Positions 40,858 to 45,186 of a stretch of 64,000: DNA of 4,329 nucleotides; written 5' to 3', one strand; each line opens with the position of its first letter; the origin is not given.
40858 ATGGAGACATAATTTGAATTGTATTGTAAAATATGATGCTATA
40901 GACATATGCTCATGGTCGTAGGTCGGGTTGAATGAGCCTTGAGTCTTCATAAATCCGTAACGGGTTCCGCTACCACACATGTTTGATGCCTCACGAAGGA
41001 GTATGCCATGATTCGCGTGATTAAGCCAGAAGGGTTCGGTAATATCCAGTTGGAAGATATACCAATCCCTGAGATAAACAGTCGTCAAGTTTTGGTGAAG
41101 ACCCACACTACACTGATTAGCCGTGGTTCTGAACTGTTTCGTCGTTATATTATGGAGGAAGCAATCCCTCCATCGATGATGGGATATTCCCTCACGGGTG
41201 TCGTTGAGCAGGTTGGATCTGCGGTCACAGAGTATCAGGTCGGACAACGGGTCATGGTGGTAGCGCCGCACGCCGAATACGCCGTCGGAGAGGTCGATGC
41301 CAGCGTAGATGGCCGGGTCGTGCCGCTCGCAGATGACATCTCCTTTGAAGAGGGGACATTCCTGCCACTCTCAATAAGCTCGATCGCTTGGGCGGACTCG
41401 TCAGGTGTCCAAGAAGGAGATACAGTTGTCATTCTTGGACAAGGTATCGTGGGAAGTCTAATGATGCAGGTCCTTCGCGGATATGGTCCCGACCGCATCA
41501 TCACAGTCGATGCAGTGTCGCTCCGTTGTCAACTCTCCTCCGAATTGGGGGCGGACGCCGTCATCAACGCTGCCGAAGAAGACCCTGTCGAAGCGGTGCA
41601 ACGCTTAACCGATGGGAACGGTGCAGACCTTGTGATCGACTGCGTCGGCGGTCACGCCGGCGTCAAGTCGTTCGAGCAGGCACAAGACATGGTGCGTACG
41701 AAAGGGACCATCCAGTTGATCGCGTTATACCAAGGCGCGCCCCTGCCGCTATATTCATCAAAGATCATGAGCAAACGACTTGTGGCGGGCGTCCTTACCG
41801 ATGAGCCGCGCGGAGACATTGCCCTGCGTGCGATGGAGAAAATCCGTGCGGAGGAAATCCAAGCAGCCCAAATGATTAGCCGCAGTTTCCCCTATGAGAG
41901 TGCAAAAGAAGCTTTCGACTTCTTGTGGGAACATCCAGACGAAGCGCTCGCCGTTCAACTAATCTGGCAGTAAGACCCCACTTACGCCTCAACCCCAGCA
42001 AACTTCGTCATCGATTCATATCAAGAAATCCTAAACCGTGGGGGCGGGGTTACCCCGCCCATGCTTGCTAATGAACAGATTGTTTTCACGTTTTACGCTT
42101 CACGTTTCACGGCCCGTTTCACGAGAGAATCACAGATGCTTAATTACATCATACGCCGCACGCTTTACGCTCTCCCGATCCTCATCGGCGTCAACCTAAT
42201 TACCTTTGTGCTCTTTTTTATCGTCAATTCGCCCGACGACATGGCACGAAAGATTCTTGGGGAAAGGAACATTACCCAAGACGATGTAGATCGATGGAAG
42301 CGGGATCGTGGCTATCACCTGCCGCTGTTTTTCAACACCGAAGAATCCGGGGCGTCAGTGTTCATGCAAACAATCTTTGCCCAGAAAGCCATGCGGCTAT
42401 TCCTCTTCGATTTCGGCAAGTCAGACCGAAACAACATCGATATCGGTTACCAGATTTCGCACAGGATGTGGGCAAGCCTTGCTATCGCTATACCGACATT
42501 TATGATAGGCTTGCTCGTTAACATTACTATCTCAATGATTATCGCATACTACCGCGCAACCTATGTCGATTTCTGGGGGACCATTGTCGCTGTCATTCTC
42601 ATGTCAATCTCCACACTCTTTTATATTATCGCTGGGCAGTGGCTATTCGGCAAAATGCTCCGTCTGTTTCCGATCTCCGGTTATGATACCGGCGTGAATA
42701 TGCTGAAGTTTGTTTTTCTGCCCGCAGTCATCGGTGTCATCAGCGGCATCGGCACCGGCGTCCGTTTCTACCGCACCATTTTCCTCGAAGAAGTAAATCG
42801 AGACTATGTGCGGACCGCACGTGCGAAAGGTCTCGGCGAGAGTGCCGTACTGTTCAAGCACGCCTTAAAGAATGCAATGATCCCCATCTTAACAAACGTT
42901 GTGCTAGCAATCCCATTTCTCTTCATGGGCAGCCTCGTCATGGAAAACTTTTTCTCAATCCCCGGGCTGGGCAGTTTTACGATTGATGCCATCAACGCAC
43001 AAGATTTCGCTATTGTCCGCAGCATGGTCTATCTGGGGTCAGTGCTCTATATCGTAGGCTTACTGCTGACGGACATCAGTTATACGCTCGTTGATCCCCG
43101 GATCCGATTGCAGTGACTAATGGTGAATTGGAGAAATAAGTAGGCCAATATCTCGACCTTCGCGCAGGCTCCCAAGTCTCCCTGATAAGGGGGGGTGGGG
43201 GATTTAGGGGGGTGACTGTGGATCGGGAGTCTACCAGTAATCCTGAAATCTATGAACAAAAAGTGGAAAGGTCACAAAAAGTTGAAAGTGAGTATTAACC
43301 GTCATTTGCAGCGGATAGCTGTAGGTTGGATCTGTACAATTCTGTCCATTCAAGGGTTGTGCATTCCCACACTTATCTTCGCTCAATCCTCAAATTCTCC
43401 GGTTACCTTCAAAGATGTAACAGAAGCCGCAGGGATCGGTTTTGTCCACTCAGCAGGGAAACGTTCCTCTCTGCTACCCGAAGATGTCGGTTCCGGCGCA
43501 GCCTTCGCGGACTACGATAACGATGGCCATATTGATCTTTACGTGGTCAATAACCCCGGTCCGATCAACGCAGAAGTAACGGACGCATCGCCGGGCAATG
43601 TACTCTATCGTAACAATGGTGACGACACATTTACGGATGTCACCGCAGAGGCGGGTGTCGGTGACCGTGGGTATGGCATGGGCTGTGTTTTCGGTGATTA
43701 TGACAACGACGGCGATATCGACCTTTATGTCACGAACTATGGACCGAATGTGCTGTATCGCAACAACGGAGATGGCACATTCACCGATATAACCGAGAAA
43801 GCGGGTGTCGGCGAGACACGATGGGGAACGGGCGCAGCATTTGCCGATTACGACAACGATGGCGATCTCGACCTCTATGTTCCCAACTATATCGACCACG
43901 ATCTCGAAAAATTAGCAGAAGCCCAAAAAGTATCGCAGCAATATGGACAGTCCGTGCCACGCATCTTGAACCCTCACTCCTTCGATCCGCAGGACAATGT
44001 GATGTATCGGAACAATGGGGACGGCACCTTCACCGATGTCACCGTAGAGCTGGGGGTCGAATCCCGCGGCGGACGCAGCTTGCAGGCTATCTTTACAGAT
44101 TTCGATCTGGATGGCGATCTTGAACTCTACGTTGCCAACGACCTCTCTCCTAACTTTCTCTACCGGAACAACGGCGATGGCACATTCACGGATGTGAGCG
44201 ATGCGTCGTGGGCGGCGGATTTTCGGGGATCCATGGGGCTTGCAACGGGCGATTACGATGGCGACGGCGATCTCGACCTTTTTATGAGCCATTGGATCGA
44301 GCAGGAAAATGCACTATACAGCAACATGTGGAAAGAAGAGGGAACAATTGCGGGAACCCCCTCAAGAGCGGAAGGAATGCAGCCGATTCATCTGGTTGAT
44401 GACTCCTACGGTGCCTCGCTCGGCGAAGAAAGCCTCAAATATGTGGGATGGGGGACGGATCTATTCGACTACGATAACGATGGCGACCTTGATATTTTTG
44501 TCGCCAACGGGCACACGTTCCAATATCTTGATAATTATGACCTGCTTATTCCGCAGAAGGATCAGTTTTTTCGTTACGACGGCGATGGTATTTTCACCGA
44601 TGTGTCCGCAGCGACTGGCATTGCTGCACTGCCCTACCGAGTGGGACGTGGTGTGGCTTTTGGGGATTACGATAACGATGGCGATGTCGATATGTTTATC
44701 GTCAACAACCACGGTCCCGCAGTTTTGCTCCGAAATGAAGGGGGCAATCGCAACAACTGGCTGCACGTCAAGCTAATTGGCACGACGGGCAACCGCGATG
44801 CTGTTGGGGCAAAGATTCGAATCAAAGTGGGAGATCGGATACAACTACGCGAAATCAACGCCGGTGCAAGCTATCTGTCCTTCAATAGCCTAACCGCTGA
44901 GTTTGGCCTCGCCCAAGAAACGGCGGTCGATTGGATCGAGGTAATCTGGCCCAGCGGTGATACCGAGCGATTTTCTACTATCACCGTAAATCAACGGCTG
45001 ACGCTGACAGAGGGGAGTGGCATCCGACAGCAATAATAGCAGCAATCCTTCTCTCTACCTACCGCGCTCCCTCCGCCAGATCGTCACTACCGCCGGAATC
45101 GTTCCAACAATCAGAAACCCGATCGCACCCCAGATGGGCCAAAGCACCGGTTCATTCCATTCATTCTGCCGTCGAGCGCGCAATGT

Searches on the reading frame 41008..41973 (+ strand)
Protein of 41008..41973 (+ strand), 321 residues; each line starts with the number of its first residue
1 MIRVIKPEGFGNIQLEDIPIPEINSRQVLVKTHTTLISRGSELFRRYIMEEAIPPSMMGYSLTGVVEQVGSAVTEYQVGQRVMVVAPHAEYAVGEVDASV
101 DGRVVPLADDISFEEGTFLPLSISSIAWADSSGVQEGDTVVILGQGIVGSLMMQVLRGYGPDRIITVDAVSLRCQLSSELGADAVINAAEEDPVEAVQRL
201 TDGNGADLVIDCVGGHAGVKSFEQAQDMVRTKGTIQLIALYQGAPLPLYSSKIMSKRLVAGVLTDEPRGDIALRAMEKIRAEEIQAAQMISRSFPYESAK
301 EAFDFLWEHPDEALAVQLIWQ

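Call 27: search_protein_families(library=pfam, proteins=[window:41008-41973:+])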
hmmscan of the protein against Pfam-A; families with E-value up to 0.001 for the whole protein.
window:41008-41973:+ (321 aa): 4 families
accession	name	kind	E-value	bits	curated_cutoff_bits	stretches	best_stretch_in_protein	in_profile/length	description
PF00107.32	ADH_zinc_N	-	6.3e-20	71.9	31.8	1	148-258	2-107/129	Zinc-binding dehydrogenase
PF13602.12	ADH_zinc_N_2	-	2.1e-07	32.4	27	1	180-306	1-123/134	Zinc-binding dehydrogenase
PF08240.17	ADH_N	-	2.4e-07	31.4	23.5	1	26-85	3-63/104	Alcohol dehydrogenase GroES-like domain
PF16912.11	Glu_dehyd_C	-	6.1e-05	23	34.9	1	134-304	28-199/211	Glucose dehydrogenase C-terminus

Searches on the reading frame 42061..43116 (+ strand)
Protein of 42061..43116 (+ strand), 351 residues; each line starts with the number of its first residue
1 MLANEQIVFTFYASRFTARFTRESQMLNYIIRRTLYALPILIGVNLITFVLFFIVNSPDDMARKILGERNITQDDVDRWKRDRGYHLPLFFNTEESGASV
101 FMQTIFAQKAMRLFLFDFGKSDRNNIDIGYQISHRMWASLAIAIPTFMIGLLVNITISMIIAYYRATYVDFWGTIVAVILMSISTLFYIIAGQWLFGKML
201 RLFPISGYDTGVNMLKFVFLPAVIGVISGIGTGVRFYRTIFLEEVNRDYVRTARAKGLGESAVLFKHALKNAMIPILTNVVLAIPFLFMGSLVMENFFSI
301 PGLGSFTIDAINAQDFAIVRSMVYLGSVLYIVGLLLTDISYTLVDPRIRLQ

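Call 27: search_protein_families(library=pfam, proteins=[window:42061-43116:+])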
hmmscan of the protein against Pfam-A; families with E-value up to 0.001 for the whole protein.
window:42061-43116:+ (351 aa): 2 families
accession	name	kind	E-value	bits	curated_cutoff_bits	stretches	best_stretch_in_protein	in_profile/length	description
PF00528.27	BPD_transp_1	-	1e-31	110.6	26.4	1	155-349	2-183/184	Binding-protein-dependent transport system inner membrane component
PF19300.4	BPD_transp_1_N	-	6.2e-07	30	23.8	1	26-111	1-78/114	Binding-prot-dependent transport system membrane comp, N-term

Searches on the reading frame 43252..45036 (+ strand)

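Call 27: search_protein_families(library=pfam, proteins=[window:43252-45036:+])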
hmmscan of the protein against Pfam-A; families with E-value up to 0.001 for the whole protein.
window:43252-45036:+ (594 aa): 3 families
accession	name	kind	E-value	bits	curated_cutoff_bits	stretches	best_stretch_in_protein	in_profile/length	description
PF13517.12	FG-GAP_3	-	4.9e-55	184.4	26.9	5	149-210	1-61/61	FG-GAP-like repeat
PF07593.17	UnbV_ASPIC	-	1.9e-17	63.3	23.4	1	517-584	1-68/68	ASPIC and UnbV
PF01839.29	FG-GAP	-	1.4e-07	31.7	22.1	0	330-344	5-19/37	FG-GAP repeat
